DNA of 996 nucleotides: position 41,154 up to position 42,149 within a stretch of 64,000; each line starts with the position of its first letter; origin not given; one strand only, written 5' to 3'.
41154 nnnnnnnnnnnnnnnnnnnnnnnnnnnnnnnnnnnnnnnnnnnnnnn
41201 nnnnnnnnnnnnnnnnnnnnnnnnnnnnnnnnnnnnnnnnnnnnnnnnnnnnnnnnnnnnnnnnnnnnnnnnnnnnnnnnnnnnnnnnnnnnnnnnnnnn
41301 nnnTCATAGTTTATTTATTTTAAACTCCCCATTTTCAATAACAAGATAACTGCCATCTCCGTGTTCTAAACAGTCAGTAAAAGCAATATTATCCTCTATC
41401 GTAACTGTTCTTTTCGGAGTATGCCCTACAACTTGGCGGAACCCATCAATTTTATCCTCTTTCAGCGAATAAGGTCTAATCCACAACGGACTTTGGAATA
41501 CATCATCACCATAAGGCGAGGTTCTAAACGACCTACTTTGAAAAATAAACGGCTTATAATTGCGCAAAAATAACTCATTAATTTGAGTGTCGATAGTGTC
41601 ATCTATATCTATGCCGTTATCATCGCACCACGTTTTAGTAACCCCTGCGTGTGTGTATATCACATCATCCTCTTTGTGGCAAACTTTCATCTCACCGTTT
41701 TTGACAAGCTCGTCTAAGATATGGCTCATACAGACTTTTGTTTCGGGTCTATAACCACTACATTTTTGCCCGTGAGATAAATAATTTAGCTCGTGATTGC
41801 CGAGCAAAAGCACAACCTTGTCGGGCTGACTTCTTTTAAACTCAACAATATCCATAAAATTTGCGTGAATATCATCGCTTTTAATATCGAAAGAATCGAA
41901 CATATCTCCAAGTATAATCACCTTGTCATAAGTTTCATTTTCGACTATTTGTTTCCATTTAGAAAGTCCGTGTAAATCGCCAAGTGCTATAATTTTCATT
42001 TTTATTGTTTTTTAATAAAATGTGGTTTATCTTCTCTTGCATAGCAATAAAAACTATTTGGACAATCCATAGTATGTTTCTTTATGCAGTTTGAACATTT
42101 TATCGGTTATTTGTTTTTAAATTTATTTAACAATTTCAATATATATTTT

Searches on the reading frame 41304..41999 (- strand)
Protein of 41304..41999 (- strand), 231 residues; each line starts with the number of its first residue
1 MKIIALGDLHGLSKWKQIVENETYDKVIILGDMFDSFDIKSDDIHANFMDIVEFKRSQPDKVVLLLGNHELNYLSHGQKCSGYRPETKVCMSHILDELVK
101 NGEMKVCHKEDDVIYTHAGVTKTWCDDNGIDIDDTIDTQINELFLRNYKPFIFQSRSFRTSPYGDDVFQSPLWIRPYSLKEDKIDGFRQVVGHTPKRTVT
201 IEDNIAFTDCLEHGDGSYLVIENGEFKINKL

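Call 90: search_protein_families(library=pfam, proteins=[window:41304-41999:-], max_evalue=0.01)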
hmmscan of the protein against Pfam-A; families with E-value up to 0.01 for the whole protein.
window:41304-41999:- (231 aa): 2 families
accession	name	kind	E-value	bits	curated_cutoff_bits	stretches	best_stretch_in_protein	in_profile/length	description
PF00149.33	Metallophos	-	4.8e-12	47.1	21.5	1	1-195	1-189/191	Calcineurin-like phosphoesterase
PF12850.12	Metallophos_2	-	0.0099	16.3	27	0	1-88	1-75/154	Calcineurin-like phosphoesterase superfamily domain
